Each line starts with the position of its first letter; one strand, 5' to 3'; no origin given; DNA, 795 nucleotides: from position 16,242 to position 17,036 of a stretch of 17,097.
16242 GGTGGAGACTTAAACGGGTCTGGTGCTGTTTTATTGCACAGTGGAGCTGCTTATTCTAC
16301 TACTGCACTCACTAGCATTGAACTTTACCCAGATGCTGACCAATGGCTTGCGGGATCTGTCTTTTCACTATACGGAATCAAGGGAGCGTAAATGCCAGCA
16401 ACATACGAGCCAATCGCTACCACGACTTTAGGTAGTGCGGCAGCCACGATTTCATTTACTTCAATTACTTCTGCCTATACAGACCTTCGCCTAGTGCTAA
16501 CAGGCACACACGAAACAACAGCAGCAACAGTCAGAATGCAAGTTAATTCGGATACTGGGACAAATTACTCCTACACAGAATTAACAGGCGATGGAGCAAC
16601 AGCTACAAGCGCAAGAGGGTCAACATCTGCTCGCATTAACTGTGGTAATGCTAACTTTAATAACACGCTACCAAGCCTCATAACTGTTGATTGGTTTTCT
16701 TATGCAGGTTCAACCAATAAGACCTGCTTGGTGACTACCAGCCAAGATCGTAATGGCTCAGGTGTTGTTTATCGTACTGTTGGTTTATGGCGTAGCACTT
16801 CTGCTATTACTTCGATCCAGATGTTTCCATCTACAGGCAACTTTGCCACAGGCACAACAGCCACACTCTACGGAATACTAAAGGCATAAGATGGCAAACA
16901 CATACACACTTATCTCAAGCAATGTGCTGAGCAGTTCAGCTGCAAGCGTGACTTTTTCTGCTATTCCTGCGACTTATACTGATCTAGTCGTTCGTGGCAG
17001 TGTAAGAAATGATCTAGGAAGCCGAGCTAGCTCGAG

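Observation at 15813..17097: Three tandem, deeply diverged paralogs of an unnamed beta-rich protein family at the tail-fibre locus (third copy wraps to 1-451)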

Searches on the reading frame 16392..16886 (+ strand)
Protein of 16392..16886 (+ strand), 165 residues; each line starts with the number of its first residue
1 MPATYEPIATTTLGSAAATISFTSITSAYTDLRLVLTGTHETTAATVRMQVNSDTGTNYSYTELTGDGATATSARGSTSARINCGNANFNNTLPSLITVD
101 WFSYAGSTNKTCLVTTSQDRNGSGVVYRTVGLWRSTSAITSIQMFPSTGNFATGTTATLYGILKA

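Call 7: search_protein_families(library=pfam, max_evalue=1, proteins=[window:16392-16886:+])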
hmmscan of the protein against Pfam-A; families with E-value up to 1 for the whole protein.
seq(165 aa): 1 family
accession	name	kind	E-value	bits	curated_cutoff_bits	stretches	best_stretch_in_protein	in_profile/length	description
PF16812.10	AdHead_fibreRBD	-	0.014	15.6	27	1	3-60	108-170/207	C-terminal head domain of the fowl adenovirus type 1 long fibre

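Call 8: search_protein_families(library=phrogs, max_evalue=0.01, proteins=[window:16392-16886:+])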
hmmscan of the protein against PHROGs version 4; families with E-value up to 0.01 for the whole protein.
seq(165 aa): 0 families

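Call 10: find_homologous_proteins(query=window:16392-16886:+)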
Query seq(165 aa) (165 aa): 7861 proteins with E <= 0.001 among 8000 candidates; the best 120 are listed.
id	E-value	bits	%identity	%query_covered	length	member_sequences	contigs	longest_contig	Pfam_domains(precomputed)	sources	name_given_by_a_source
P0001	2.8e-92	324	95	100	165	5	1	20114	-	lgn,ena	-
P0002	5.6e-88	310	88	100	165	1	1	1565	-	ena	-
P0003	3.1e-86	305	89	100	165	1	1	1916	-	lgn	-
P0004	7.6e-86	303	90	100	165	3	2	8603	-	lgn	-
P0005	7.7e-86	303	87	100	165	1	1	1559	-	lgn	-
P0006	3.2e-85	301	87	100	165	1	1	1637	-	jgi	jgi:hypothetical protein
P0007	1.7e-84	299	86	100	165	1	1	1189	-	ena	-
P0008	3.8e-84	298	86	99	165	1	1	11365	-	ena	-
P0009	5.1e-84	298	85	100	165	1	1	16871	-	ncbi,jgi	-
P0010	6.3e-84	297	85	100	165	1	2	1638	-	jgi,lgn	jgi:hypothetical protein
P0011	7.4e-84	297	85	100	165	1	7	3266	-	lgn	-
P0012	1.3e-83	296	85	99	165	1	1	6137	-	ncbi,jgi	jgi:hypothetical protein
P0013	1.4e-83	296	87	100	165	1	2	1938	-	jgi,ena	jgi:hypothetical protein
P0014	1.4e-83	296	85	100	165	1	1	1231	-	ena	-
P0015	1.6e-83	296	85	99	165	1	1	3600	-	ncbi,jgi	jgi:hypothetical protein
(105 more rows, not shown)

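Call 11: search_solved_structures(query=window:16392-16886:+, max_evalue=10)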
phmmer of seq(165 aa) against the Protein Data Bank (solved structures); distinct sequences matched with E-value up to 10: 0.

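Call 12: search_dna_similar(query=window:16392-16886:+, collection=phages, mode=protein, max_evalue=0.001, max_rows=40)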
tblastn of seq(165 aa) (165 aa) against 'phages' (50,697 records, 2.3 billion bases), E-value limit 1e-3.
Records with a match: 2; places in all: 4; records where one place covers at least 80% of the query: 2.
Best place of each record, by identity: <60% 2.
By first word of the organism name: Caudovirales 2.
By host as written in the record: - 2.
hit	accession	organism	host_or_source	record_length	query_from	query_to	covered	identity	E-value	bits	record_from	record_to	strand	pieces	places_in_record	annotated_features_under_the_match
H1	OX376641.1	Caudovirales sp. ct2KA10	-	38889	1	165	100%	38.4%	2e-16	81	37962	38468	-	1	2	record has no annotation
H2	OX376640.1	Caudovirales sp. ct2KA10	-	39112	1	165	100%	38.4%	2e-16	81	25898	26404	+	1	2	record has no annotation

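Call 16: find_encoding_contigs(protein=P0001, flank=10000, max_places=3)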
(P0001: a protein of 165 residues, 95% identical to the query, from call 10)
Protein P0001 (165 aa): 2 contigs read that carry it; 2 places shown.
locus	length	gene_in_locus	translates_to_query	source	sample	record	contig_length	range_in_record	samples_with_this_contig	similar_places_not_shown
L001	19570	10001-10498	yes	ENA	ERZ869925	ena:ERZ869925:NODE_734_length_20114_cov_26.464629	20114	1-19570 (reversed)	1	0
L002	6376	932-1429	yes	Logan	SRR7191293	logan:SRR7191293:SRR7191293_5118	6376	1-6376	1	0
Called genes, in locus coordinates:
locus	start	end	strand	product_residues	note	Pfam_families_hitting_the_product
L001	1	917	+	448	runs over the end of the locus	PF05065:Phage_capsid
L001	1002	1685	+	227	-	-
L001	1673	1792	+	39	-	-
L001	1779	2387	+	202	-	-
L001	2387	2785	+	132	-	-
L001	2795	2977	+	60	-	-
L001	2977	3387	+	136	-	-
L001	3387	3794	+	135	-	-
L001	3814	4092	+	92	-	-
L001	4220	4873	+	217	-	-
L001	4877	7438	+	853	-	-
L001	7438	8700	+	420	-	-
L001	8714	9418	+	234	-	-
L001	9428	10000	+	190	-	-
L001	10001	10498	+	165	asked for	-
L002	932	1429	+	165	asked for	-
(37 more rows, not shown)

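Call 17: find_related_loci(query=A1, collection=viral_contigs, flank=10000)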
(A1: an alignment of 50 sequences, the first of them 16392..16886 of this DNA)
Query A1 (165 aa) in viral_contigs; peptide patterns used: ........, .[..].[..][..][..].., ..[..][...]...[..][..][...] (x = any residue, [..] = any of these).
600 stretches matched a pattern (row limit reached: there are more); 511 encode a relative of the query (tblastn E <= 1e-3); the best 80 are kept; 80 distinct loci.
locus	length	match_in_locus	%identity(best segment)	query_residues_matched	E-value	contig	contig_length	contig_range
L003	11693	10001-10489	75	3-165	2e-71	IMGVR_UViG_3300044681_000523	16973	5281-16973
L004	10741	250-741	63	1-165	2e-58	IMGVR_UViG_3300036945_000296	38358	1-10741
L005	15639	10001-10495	60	1-165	8e-56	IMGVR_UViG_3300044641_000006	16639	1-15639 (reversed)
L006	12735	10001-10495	56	1-165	2e-53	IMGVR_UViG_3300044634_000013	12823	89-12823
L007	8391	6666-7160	56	1-165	2e-53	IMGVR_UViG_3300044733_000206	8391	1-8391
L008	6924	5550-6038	61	1-165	2e-53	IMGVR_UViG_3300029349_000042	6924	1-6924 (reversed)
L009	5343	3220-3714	56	1-165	2e-53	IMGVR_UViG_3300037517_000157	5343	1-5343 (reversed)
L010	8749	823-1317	61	1-165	1e-52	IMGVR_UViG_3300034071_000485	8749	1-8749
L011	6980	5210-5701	59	1-165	5e-52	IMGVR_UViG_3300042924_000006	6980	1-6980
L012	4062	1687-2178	59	1-165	5e-52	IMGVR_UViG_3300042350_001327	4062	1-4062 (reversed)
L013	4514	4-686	55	1-165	2e-51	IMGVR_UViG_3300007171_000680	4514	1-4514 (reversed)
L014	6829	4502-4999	56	1-165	1e-50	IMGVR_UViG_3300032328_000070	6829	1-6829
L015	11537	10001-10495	57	1-165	6e-50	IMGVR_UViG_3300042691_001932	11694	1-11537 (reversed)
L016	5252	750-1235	54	1-162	5e-50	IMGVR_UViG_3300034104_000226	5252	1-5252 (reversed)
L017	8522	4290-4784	59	1-165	4e-50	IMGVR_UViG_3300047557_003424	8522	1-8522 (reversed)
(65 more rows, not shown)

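Call 20: predict_structure(alignment_id=A1)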
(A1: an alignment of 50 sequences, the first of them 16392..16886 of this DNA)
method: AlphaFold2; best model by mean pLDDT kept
length: 165 residues; sequences in the alignment: 50
mean_pLDDT: 90.3   pTM: 0.85
mean pLDDT of the five models: 90.3, 90.1, 89.3, 89.2, 88.8
residues with pLDDT >= 90: 115; 70-90: 43; 50-70: 6; < 50: 1
segments of 3 or more residues with pLDDT < 50: none
pLDDT, mean of each block of 10 residues (from residue 1): 79 98 92 95 94 95 88 93 84 91 84 87 83 93 96 97 81
secondary structure, 60 per line:
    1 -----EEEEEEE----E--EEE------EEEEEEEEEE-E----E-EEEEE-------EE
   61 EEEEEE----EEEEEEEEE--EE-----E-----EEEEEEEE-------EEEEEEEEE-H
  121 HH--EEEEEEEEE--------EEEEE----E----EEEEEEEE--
elements in order: E6-12 E20-22 E29-38 E47-51 E59-66 E71-79 E95-102 E110-118 E125-133 E142-146 E156-163

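Call 24: fold_search(model_id=the predicted structure, library=pdb)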
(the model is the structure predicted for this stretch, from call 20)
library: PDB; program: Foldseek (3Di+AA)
matches with E <= 10: 1351; with E <= 0.001: 2
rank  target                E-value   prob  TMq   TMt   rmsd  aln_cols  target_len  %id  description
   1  7oa7                  2.0e-04  1.00  0.42  0.24   6.8       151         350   16  PilC minor pilin of Streptococcus sanguinis 2908 type IV pili (released 2022-05-04)
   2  7oa8                  4.9e-04  1.00  0.44  0.23   9.9       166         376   13  PilC minor pilin of Streptococcus sanguinis SK36 type IV pili (released 2022-05-04)
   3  9pr9_A                3.3e-03  0.41  0.20  0.09  15.9       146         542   10  Crystal structure of the Clostridiodes difficile CspA homodimer (released 2026-01-21)
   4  9pr9_C                3.5e-03  0.44  0.22  0.10  15.9       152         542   10  Crystal structure of the Clostridiodes difficile CspA homodimer (released 2026-01-21)
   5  9f4b_F2               4.1e-03  0.89  0.32  0.14  14.9       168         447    8  Pre-assembled baseplate cup of Klebsiella phage KP1 variant vB_Kpn_Lilla1 (released 2025-05-14)
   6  8a95_C                4.6e-03  0.75  0.33  0.08  11.1       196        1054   10  SARS Cov2 Spike RBD in complex with Fab47 (released 2023-08-16)
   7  8g7z_C                4.9e-03  0.69  0.29  0.28  10.0       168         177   16  Cryo-EM structure of full length Neuroligin-2 from Mouse bound to two Neurexin-1 Beta conformation one (released 2025-05-14)
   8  4v29_A                4.9e-03  0.20  0.16  0.16  17.2       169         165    4  The crystal structure of Arabidopsis thaliana CAR4 in complex with two calcium ions (released 2014-12-17)
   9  4hfs_A                5.5e-03  0.44  0.27  0.24  15.1       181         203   12  Crystal structure of an uncharacterized protein (yncM) from Bacillus subtilis subsp. subtilis str. 168 at 1.55 A resol (released 2012-12-05)
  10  7ns6_J                5.9e-03  0.85  0.38  0.09   9.6       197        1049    8  SARS-CoV-2 Spike (dimers) in complex with six Fu2 nanobodies (released 2022-02-02)
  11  6mw4                  5.9e-03  0.44  0.21  0.09  16.0       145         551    5  Structure of pseudoprotease CspC from Clostridioides difficile (released 2019-06-26)
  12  1avb_A                5.9e-03  0.41  0.23  0.18  15.8       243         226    7  ARCELIN-1 FROM PHASEOLUS VULGARIS L (released 1998-10-14)
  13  9f4b_F1               6.2e-03  0.72  0.30  0.13  17.0       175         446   10  Pre-assembled baseplate cup of Klebsiella phage KP1 variant vB_Kpn_Lilla1 (released 2025-05-14)
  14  6zxn_B                6.6e-03  0.51  0.33  0.08  15.5       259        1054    9  Cryo-EM structure of the SARS-CoV-2 spike protein bound to neutralizing nanobodies (Ty1) (released 2020-09-23)
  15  7ns6_K                7.5e-03  0.57  0.31  0.07   9.8       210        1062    8  SARS-CoV-2 Spike (dimers) in complex with six Fu2 nanobodies (released 2022-02-02)
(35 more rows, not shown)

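Call 25: fold_search(model_id=the predicted structure, library=viral)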
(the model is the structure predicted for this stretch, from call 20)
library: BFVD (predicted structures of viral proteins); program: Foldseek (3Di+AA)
matches with E <= 10: 1217; with E <= 0.001: 112
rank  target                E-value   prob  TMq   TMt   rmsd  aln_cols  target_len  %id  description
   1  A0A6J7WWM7            1.5e-18  1.00  0.88  0.85   3.1       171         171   34  Uncharacterized protein [uncultured Caudovirales phage]
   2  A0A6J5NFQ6            3.3e-17  1.00  0.85  0.76   3.4       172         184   34  Uncharacterized protein [uncultured Caudovirales phage]
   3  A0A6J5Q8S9            6.8e-17  1.00  0.87  0.41   2.4       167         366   33  Fibronectin type III [uncultured Caudovirales phage]
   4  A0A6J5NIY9            1.1e-15  1.00  0.83  0.79   3.3       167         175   26  Uncharacterized protein [uncultured Caudovirales phage]
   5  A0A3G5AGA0            6.9e-15  1.00  0.81  0.44   3.2       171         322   27  Collagen triple helix repeat protein [Solumvirus sp.]
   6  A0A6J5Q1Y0            8.3e-14  1.00  0.82  0.31   3.6       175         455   23  Glycine-rich domain-containing protein [uncultured Caudovirales phage]
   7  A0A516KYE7            1.4e-13  1.00  0.84  0.79   3.0       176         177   16  (no name in the UniProt tables at hand)
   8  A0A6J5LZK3            3.4e-13  1.00  0.79  0.72   3.6       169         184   18  Uncharacterized protein [uncultured Caudovirales phage]
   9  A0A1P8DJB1            3.8e-13  1.00  0.80  0.51   3.6       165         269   18  (no name in the UniProt tables at hand)
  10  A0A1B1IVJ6            4.3e-13  1.00  0.74  0.50   3.5       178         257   20  (no name in the UniProt tables at hand)
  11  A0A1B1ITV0            4.9e-13  1.00  0.80  0.44   3.6       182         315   20  (no name in the UniProt tables at hand)
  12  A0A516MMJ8            7.0e-13  1.00  0.84  0.77   3.0       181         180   15  (no name in the UniProt tables at hand)
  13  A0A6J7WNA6            8.3e-13  1.00  0.77  0.27   3.3       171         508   24  Bacteriophage lambda, Stf, side tail fibre-repeat-2 [uncultured Caudovirales phage]
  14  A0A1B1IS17            1.4e-12  1.00  0.79  0.69   3.5       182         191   18  (no name in the UniProt tables at hand)
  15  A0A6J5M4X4            3.4e-12  1.00  0.82  0.60   3.1       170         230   20  Uncharacterized protein [uncultured Caudovirales phage]
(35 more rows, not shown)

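Call 34: get_annotated_region(hit=H2, flank=8000)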
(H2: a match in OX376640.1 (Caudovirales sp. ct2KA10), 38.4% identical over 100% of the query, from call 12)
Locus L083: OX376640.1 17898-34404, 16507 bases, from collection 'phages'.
description: Caudovirales sp. ct2KA10 genome assembly, chromosome: LanE43-AprE7.
organism: Caudovirales sp. ct2KA10 (NCBI taxid 2825757)
taxonomy: Viruses; Duplodnaviria; Heunggongvirae; Uroviricota; Caudoviricetes
host: -; source: -; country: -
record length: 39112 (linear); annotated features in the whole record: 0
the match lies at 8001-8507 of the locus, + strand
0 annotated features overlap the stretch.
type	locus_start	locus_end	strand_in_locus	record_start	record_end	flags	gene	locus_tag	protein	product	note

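Call 40: search_protein_representatives(alignment_id=A1)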
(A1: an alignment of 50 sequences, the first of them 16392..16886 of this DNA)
Query: 50 sequences, 165 profile positions. Proteins with E-value up to 0.001 (for the whole library): 34750; up to 1e-10: 23973; up to 1e-30: 2278. The best 150 are listed.
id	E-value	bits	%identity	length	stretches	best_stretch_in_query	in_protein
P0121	4.2e-88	309.8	-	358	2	1-165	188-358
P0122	1.7e-65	236.3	-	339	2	3-165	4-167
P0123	2.3e-64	232.6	-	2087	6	9-164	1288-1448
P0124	2.7e-63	229.1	-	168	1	1-165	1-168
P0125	4.3e-63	228.5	-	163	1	1-165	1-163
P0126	1.4e-62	226.8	-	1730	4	7-161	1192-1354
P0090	2.2e-62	226.2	-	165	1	1-165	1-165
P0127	3.0e-61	222.4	-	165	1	1-165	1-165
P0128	1.1e-60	220.6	-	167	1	1-165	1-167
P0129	2.8e-60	219.3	-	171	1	1-165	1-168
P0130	6.1e-60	218.2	-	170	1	1-165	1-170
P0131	8.6e-60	217.7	-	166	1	1-165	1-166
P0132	5.5e-59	215.1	-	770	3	13-161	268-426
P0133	1.6e-58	213.6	-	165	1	1-165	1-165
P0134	1.7e-58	213.5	-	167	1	1-165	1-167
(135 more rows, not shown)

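Call 62: search_protein_families(library=pfam, max_evalue=0.01, proteins=[P0132, P0123])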
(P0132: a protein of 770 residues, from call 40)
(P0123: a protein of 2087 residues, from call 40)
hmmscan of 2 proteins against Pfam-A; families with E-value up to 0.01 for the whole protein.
P0132 (770 aa): 1 family
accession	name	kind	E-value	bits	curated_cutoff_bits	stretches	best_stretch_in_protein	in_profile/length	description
PF18628.8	P2_N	-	0.0094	16.1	25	0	273-320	14-61/129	Viral coat protein P2 N-terminal domain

P0123 (2087 aa): 0 families

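Call 79: search_protein_families(library=ncbifam, max_evalue=0.1, proteins=[window:16392-16886:+])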
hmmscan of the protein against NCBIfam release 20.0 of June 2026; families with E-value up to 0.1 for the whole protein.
window:16392-16886:+ (165 aa): 0 families

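Call 81: find_related_loci(query=A1, collection=genome_contigs, flank=6000)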
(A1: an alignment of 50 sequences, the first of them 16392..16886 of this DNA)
Query A1 (165 aa) in genome_contigs; peptide patterns used: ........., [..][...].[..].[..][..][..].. (x = any residue, [..] = any of these).
31 stretches matched a pattern; 12 encode a relative of the query (tblastn E <= 1e-3); 12 distinct loci.
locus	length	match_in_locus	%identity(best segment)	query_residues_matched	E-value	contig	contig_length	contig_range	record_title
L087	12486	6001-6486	55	1-162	1e-44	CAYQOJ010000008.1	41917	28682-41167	MAG TPA_asm: uncultured Methylococcus sp. isolate SRP193358_co1_668 genome assembly, contig: NODE_1780_length_41917_cov_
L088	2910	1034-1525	44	1-165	5e-31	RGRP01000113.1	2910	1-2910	MAG: Candidatus Fonsibacter lacus isolate WB8_6_001 contig_100_112, whole genome shotgun sequence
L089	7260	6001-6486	46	1-165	7e-30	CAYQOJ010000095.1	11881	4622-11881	MAG TPA_asm: uncultured Methylococcus sp. isolate SRP193358_co1_668 genome assembly, contig: NODE_15416_length_11881_cov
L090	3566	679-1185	40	1-165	4e-25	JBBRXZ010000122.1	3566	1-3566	MAG: Candidatus Saccharimonadales bacterium isolate La5_maxbin2.247 La5_maxbin2.247_K_2102790_L_3566_cov_15.0336, whole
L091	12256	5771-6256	36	8-163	2e-20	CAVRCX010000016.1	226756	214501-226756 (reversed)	MAG: Terriglobia bacterium isolate MFD04780.bin.1.217 genome assembly, contig: contig_8029, whole genome shotgun sequenc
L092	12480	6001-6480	34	4-162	1e-17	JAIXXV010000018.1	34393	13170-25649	MAG: bacterium isolate D4_MAG_00069 pond_D4_MAG_00069_000000000008, whole genome shotgun sequence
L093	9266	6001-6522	33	1-162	3e-14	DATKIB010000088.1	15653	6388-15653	MAG TPA_asm: Acidimicrobiales bacterium isolate SMAG_U14593 k141_2856294, whole genome shotgun sequence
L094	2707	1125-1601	35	8-165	2e-12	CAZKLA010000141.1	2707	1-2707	MAG TPA_asm: uncultured Aquiluna sp. isolate SRP318679_co1_172 genome assembly, contig: NODE_53112_length_2707_cov_16.29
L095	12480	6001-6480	32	4-162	6e-11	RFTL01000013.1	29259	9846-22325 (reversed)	MAG: Actinomycetota bacterium isolate WB4_1_1172 contig_100_12, whole genome shotgun sequence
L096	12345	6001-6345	29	24-155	3e-5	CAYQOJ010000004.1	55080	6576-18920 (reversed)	MAG TPA_asm: uncultured Methylococcus sp. isolate SRP193358_co1_668 genome assembly, contig: NODE_1007_length_55080_cov_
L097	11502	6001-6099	48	42-74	6e-5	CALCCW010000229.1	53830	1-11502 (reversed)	MAG TPA_asm: uncultured candidate division Zixibacteria bacterium isolate DRR093004_bin.15_CONCOCT_v1.1_MAG genome assem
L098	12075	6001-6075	60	49-73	1e-4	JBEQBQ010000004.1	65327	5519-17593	MAG: Candidatus Nanohaloarchaea archaeon isolate 04_S200.semibin_refined.147 NODE_41_length_65327_cov_2.137362, whole ge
